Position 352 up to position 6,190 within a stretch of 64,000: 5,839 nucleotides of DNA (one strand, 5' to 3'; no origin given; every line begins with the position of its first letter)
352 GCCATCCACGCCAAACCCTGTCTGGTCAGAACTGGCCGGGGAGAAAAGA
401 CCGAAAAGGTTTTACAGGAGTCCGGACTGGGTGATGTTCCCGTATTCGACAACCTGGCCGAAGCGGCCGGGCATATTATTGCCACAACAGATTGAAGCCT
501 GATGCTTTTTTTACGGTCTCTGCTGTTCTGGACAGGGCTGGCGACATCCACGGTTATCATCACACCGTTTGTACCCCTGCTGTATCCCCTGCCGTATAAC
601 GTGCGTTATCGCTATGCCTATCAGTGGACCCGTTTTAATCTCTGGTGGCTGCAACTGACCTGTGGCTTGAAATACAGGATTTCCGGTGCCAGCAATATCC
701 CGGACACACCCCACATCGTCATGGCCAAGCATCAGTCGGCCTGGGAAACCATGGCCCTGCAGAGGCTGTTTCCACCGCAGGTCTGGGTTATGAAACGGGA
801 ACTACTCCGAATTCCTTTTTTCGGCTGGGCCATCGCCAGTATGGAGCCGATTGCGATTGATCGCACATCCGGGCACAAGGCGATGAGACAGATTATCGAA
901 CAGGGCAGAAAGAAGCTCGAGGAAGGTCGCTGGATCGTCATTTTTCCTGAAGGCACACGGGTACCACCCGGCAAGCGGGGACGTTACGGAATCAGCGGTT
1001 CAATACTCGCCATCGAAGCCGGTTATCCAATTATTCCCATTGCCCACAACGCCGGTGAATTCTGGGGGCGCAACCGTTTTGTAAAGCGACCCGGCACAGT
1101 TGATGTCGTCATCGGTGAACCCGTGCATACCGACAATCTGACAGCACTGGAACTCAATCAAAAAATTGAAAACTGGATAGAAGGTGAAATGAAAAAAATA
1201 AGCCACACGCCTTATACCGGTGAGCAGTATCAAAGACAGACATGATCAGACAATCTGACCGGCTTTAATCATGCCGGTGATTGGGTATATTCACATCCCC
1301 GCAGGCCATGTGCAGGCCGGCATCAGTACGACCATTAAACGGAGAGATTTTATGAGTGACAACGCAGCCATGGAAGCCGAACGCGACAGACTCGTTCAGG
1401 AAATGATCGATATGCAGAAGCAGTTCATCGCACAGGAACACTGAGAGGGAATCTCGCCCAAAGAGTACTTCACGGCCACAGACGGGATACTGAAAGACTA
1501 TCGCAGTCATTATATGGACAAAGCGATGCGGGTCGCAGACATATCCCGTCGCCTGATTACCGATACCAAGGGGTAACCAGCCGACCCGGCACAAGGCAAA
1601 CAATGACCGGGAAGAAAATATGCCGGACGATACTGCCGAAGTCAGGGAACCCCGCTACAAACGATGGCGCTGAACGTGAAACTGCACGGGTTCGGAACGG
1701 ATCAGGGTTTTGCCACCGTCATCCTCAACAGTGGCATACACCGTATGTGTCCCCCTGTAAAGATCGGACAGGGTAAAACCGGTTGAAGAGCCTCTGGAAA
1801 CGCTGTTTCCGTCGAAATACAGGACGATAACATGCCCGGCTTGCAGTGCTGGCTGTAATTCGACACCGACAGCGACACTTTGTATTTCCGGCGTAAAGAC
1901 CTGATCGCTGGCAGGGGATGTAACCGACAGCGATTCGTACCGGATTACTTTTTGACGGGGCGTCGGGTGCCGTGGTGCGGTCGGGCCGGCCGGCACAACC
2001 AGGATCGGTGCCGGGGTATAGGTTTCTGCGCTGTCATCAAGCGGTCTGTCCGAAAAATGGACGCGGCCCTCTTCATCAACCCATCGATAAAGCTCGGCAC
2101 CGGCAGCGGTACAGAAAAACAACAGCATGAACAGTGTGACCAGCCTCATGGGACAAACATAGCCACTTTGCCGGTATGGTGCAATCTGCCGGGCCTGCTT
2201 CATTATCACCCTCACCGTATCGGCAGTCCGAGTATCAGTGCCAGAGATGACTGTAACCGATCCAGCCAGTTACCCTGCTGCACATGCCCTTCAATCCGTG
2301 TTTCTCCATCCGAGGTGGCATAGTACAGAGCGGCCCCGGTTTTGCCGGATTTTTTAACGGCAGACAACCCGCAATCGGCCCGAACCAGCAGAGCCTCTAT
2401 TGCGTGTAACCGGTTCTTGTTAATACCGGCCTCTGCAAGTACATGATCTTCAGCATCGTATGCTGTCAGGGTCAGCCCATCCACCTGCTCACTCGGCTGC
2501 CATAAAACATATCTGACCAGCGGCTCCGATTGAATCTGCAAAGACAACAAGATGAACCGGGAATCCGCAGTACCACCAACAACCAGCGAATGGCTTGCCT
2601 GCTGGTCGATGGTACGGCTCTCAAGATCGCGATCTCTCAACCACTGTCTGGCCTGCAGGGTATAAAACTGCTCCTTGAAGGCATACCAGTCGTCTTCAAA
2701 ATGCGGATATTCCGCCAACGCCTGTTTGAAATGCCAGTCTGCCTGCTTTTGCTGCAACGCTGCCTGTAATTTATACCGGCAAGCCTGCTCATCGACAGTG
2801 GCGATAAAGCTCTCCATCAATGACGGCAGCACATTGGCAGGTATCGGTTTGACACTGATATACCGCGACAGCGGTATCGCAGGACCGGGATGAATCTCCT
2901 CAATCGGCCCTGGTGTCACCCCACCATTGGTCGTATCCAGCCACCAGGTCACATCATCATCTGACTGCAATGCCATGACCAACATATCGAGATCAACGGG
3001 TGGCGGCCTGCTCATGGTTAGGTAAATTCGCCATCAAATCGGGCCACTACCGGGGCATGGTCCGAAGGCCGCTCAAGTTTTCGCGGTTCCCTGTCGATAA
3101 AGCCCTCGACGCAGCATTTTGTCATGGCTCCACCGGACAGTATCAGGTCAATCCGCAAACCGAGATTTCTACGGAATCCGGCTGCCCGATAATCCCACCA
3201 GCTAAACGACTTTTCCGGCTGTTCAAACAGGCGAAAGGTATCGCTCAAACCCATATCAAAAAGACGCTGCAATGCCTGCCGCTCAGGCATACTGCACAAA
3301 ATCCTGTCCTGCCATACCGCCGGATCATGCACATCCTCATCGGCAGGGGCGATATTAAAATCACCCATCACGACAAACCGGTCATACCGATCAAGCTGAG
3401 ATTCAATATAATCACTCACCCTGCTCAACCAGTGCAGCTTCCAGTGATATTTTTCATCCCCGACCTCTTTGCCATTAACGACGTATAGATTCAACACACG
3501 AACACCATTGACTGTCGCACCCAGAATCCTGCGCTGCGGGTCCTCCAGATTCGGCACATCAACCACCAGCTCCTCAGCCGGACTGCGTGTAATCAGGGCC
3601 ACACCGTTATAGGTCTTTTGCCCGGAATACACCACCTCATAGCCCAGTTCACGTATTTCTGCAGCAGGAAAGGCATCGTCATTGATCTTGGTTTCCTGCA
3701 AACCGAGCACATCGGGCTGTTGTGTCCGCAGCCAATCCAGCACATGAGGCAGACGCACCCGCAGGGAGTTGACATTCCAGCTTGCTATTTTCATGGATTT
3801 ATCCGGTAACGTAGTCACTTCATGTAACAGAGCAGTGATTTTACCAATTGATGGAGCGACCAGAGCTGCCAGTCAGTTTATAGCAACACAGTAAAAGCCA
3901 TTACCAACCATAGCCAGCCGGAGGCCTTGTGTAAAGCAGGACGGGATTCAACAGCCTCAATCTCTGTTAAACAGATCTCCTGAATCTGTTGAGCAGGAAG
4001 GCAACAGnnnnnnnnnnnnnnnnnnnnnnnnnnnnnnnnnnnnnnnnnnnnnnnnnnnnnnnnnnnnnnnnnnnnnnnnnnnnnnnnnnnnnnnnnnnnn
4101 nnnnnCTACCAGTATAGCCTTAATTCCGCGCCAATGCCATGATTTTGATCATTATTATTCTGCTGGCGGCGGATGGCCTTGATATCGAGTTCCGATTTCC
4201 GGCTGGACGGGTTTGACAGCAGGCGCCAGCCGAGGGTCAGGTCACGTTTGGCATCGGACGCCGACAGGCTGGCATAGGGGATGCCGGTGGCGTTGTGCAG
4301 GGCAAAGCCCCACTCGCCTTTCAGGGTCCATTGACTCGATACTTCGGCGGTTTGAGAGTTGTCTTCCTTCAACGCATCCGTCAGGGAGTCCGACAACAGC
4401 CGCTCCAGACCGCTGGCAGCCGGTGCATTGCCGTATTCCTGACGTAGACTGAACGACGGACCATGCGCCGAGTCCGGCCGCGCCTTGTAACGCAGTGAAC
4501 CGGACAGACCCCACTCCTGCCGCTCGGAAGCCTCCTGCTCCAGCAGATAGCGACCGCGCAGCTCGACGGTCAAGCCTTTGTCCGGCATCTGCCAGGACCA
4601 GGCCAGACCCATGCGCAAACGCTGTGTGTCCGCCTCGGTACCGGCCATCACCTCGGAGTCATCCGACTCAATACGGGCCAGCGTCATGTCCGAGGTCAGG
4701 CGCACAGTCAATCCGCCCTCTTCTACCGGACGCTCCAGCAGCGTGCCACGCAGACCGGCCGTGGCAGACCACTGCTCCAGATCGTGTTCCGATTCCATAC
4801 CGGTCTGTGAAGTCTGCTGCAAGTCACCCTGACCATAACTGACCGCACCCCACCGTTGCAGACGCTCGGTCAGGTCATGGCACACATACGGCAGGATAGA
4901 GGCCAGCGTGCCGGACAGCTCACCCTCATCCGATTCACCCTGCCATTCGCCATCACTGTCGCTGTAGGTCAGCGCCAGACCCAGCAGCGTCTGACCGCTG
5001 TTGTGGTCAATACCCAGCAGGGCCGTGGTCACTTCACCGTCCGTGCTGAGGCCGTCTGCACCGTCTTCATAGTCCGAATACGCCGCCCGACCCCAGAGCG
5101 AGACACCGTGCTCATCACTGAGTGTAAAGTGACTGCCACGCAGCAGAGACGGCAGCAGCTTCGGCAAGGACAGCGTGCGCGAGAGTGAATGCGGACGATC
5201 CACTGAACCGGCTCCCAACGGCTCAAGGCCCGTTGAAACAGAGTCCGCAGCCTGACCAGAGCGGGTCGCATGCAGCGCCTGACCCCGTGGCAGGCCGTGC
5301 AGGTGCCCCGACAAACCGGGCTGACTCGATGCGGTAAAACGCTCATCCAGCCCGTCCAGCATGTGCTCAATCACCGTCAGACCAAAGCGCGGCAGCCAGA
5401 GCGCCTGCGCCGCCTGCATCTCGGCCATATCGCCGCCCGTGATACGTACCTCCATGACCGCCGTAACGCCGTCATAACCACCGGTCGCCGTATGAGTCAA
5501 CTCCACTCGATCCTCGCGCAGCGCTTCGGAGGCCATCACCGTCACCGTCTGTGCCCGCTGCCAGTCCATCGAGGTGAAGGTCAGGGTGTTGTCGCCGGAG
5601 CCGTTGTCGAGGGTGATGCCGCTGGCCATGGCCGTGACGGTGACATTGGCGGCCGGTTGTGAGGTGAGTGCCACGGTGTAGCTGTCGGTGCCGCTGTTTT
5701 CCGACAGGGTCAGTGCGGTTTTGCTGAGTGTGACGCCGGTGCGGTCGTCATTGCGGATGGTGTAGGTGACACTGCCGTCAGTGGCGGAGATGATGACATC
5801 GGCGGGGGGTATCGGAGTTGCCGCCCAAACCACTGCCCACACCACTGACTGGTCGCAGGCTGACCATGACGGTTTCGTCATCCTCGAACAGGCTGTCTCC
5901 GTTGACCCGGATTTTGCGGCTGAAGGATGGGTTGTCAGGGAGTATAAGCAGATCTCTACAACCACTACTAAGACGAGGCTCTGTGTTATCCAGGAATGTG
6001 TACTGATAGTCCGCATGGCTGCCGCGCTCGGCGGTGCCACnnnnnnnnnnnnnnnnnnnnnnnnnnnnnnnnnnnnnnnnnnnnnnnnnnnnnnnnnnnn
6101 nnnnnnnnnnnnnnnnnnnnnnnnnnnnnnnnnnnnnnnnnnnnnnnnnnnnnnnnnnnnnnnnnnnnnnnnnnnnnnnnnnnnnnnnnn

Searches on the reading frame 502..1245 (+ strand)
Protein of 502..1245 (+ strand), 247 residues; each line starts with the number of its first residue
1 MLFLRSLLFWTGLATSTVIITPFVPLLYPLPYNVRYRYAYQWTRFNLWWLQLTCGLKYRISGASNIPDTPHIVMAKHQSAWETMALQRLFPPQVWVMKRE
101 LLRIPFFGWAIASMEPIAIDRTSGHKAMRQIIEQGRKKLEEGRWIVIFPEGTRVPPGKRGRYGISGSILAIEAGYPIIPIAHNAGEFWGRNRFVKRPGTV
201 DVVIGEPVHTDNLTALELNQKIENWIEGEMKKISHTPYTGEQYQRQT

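Call 39: search_protein_families(library=pfam, proteins=[window:502-1245:+], max_evalue=0.01)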
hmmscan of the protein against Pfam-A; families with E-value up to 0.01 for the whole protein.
window:502-1245:+ (247 aa): 1 family
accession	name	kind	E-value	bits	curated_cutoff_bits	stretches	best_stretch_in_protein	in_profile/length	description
PF01553.26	Acyltransferase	-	9.2e-20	71.2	23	1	59-182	3-131/132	Acyltransferase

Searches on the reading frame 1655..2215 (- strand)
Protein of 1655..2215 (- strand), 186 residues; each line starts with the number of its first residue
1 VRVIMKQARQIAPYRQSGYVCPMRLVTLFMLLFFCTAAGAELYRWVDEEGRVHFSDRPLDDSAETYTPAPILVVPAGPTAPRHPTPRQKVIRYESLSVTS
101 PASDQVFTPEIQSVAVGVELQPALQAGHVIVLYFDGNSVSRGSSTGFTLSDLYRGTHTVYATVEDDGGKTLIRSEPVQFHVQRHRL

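Call 39: search_protein_families(library=pfam, proteins=[window:1655-2215:-], max_evalue=0.01)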
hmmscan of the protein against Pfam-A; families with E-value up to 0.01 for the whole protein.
window:1655-2215:- (186 aa): 1 family
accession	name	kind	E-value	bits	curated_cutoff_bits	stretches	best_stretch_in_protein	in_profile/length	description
PF13511.11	DUF4124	-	4.9e-14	52.8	22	1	29-81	1-55/56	Domain of unknown function (DUF4124)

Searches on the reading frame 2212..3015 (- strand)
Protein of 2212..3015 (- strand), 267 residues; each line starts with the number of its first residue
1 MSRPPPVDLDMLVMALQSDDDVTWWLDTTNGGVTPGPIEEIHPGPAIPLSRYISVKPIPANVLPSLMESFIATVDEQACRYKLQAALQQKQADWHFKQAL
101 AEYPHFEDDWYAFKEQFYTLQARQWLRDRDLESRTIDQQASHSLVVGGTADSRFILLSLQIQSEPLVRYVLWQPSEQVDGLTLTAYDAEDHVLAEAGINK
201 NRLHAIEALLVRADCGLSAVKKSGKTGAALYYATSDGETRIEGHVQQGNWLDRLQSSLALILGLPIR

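Call 39: search_protein_families(library=pfam, proteins=[window:2212-3015:-], max_evalue=0.01)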
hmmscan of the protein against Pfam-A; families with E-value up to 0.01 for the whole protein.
window:2212-3015:- (267 aa): 1 family
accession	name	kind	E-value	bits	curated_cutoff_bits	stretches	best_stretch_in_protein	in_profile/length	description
PF03682.18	UPF0158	-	2e-09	38.1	21.1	1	49-132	56-140/157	Uncharacterised protein family (UPF0158)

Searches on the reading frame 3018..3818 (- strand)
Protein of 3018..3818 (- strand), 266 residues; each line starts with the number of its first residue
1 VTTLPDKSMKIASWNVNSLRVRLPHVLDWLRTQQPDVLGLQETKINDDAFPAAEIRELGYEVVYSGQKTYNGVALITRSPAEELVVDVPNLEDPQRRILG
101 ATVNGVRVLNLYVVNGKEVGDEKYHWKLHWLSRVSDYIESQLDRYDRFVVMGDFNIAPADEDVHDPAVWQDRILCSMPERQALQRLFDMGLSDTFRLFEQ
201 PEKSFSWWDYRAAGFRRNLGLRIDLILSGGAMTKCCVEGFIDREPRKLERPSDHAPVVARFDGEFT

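Call 39: search_protein_families(library=pfam, proteins=[window:3018-3818:-], max_evalue=0.01)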
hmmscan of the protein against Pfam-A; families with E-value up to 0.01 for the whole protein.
window:3018-3818:- (266 aa): 1 family
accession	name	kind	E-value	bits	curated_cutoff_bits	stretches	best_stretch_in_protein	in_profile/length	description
PF03372.29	Exo_endo_phos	-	2.1e-32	113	24.5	1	12-254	1-225/225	Endonuclease/Exonuclease/phosphatase family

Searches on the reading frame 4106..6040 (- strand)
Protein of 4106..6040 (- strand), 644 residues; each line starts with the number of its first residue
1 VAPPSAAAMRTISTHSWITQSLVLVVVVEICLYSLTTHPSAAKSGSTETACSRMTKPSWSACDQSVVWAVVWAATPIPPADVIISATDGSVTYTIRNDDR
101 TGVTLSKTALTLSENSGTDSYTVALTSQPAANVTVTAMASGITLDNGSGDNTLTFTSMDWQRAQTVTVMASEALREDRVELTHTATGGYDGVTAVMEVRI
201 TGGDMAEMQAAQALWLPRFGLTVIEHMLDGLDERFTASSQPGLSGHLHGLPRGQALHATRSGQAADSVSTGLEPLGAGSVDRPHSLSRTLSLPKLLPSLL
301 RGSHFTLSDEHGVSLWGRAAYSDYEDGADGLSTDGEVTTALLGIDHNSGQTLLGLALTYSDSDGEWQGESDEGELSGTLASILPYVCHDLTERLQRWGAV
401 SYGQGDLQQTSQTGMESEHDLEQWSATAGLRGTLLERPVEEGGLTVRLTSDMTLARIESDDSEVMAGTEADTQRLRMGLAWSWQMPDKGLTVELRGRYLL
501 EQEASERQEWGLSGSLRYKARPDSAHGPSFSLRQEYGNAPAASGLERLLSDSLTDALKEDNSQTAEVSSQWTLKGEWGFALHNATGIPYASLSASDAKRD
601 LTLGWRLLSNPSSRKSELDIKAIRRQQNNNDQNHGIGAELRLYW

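Call 7: search_protein_families(library=pfam, proteins=[window:4106-6040:-], max_evalue=0.01)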
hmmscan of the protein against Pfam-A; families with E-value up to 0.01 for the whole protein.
window:4106-6040:- (644 aa): 0 families

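Call 13: search_protein_families(library=ncbifam, proteins=[window:4106-6040:-], max_evalue=0.1)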
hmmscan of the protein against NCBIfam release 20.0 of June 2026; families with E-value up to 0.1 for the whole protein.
window:4106-6040:- (644 aa): 0 families

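Call 34: find_homologous_proteins(query=window:4106-6040:-, max_evalue=0.001)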
Query window:4106-6040:- (644 aa): 36 proteins with E <= 0.001 among 8000 candidates.
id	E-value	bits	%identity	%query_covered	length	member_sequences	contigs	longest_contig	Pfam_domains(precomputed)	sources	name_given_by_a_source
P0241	0.0e+0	1266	100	89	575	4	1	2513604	-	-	-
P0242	1.3e-231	789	61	84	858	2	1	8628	-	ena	-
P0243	2.9e-203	695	71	66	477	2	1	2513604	PF03797.26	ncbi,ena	-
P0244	9.1e-176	604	69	58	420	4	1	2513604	PF03797.26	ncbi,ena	-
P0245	8.0e-165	568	48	85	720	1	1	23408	-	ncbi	-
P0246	4.9e-163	562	69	54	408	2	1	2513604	PF03797.26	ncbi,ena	-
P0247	1.3e-157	544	55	68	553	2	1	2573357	-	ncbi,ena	-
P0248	1.1e-154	535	48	84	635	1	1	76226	PF03797.26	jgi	-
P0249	3.7e-134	467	50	70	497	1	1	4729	-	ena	-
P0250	9.2e-114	399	46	66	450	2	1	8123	PF03797.26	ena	-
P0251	9.7e-72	261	43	48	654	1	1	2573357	-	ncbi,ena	-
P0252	1.9e-64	236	45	17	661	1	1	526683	PF27469.1,PF20579.5,PF17766.8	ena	-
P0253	1.1e-60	224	35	72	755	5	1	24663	-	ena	-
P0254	1.1e-57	214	42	46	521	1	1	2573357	PF03160.21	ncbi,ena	-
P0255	4.1e-50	189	44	16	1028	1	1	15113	PF20579.5,PF20805.4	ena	-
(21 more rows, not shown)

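Call 35: find_encoding_contigs(protein=P0243, flank=6000, max_places=2)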
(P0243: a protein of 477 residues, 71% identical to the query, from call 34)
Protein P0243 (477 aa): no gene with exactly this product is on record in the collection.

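Call 36: find_encoding_contigs(protein=P0247, flank=8000, max_places=2)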
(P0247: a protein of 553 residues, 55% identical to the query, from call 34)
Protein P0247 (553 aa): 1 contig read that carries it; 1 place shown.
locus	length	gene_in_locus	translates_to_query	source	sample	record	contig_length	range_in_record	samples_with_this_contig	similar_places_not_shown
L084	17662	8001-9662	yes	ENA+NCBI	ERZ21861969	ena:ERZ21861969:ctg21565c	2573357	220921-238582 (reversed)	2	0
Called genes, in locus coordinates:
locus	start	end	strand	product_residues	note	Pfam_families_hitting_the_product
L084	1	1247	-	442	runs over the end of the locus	PF00171:Aldedh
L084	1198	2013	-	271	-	PF13578:Methyltransf_24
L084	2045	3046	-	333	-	PF06144:DNA_pol3_delta, PF14840:DNA_pol3_delt_C (faint), PF21694:DNA_pol3_delta_C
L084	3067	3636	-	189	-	PF04390:LptE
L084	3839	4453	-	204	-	-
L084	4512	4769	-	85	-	-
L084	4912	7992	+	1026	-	-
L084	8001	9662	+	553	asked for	-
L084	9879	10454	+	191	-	PF08750:CNP1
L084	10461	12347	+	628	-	PF02518:HATPase_c, PF00204:DNA_gyraseB, PF01751:Toprim, PF00986:DNA_gyraseB_C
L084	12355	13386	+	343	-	PF01565:FAD_binding_4, PF02873:MurB_C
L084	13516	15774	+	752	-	PF00521:DNA_topoisoIV, PF03989:DNA_gyraseA_C (faint)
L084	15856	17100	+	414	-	PF06245:DUF1015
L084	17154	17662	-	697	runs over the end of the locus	PF00990:GGDEF, PF00563:EAL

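Call 39: search_protein_families(library=pfam, proteins=[P0241, P0243], max_evalue=0.01)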
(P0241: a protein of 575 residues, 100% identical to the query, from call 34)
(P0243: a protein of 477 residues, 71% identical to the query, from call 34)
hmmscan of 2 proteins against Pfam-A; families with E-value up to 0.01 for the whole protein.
P0241 (575 aa): 0 families

P0243 (477 aa): 1 family
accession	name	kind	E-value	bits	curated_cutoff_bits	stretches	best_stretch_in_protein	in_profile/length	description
PF03797.25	Autotransporter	-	2.7e-13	50.7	26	1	108-303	1-207/255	Autotransporter beta-domain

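Call 54: search_protein_families(library=pfam, proteins=[L084:4864-7989:+], max_evalue=0.001)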
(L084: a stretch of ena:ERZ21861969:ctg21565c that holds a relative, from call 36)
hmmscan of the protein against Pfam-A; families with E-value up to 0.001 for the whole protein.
L084:4864-7989:+ (1042 aa): 0 families

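Call 63: search_protein_families(library=pfam, proteins=[window:4106-6040:-], max_evalue=5)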
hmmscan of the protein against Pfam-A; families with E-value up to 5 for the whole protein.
window:4106-6040:- (644 aa): 2 families
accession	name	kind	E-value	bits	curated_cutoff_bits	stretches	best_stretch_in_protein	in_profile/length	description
PF20579.4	LapA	-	0.29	12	27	1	99-155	1-56/99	LapA domain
PF19079.5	CFSR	-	1.2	9.9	27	0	143-166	11-34/49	Collagen-flanked surface repeat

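Call 72: find_encoding_contigs(protein=P0251, flank=10000, max_places=2)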
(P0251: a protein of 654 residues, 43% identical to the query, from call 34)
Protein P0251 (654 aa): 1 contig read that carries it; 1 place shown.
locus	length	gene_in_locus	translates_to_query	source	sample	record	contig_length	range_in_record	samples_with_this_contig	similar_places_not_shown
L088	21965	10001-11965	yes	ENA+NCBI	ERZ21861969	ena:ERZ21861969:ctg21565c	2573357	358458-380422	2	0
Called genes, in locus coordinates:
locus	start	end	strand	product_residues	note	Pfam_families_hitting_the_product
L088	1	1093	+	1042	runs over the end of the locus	PF10070:DabA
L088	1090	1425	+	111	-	PF00543:P-II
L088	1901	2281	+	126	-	-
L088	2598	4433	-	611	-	PF00916:Sulfate_transp, PF01740:STAS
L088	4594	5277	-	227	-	PF00702:Hydrolase, PF13419:HAD_2, PF13242:Hydrolase_like (faint)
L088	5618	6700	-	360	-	PF22660:RS_preATP-grasp-like, PF02222:ATP-grasp, PF17769:PurK_C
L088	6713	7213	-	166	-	PF00731:AIRC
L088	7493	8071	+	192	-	PF01641:SelR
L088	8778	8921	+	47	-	-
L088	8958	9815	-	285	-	PF02749:QRPTase_N, PF01729:QRPTase_C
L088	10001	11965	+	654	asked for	-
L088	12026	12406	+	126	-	-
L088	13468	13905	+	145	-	PF02381:MraZ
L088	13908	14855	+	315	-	PF01795:Methyltransf_5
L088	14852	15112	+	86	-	PF04999:FtsL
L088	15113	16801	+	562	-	PF03717:PBP_dimer, PF00905:Transpeptidase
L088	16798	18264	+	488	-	PF08245:Mur_ligase_M, PF02875:Mur_ligase_C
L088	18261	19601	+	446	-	PF01225:Mur_ligase, PF08245:Mur_ligase_M, PF02875:Mur_ligase_C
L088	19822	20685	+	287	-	PF00953:Glycos_transf_4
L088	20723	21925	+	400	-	PF08245:Mur_ligase_M, PF02875:Mur_ligase_C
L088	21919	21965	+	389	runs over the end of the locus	PF01098:FTSW_RODA_SPOVE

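Call 79: find_related_loci(query=A5, collection=metagenome_contigs, flank=10000)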
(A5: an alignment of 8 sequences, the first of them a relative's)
Query A5 (350 aa) in metagenome_contigs; peptide patterns used: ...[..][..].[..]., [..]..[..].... (x = any residue, [..] = any of these).
210 stretches matched a pattern, but none encodes a relative of the query by tblastn (E <= 1e-3).

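Call 88: find_encoding_contigs(protein=P0254, flank=10000, max_places=2)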
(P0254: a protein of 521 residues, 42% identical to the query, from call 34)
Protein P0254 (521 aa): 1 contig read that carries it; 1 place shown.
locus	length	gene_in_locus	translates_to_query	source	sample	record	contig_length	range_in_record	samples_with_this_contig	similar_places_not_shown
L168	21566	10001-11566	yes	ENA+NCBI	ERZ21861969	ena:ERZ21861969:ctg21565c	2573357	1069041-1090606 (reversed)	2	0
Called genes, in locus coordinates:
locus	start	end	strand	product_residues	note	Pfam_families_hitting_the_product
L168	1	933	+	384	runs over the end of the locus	PF00266:Aminotran_5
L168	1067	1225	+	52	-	-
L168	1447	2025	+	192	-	PF00300:His_Phos_1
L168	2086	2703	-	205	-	PF01625:PMSR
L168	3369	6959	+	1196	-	-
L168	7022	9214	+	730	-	-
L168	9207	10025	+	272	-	-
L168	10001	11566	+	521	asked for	PF03160:Calx-beta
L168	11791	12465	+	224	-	-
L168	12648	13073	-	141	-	PF13511:DUF4124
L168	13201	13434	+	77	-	PF11174:DUF2970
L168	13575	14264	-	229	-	PF10418:DHODB_Fe-S_bind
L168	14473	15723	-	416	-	PF07969:Amidohydro_3 (faint), PF01979:Amidohydro_1, PF12890:DHOase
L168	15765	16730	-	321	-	PF02729:OTCace_N, PF00185:OTCace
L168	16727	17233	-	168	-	PF00156:Pribosyltran, PF14681:UPRTase (weak)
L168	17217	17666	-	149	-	PF03652:RuvX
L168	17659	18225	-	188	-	PF02622:DUF179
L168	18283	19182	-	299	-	PF13103:TonB_2 (weak), PF03544:TonB_C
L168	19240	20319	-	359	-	PF02424:ApbE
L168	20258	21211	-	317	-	PF02951:GSH-S_N, PF02955:GSH-S_ATP, PF08443:RimK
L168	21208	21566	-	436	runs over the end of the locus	PF08886:GshA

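Call 91: search_solved_structures(query=A5, max_evalue=1)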
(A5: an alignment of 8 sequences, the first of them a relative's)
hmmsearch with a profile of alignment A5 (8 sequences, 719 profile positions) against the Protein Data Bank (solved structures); distinct sequences matched with E-value up to 1: 2.
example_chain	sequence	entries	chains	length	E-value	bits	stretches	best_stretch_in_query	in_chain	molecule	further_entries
6v3p_C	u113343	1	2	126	0.13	13.8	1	126-234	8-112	IgA FC receptor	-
5kg9_H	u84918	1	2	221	0.66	11.4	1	546-593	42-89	Antibody RE505-22 Fab heavy chain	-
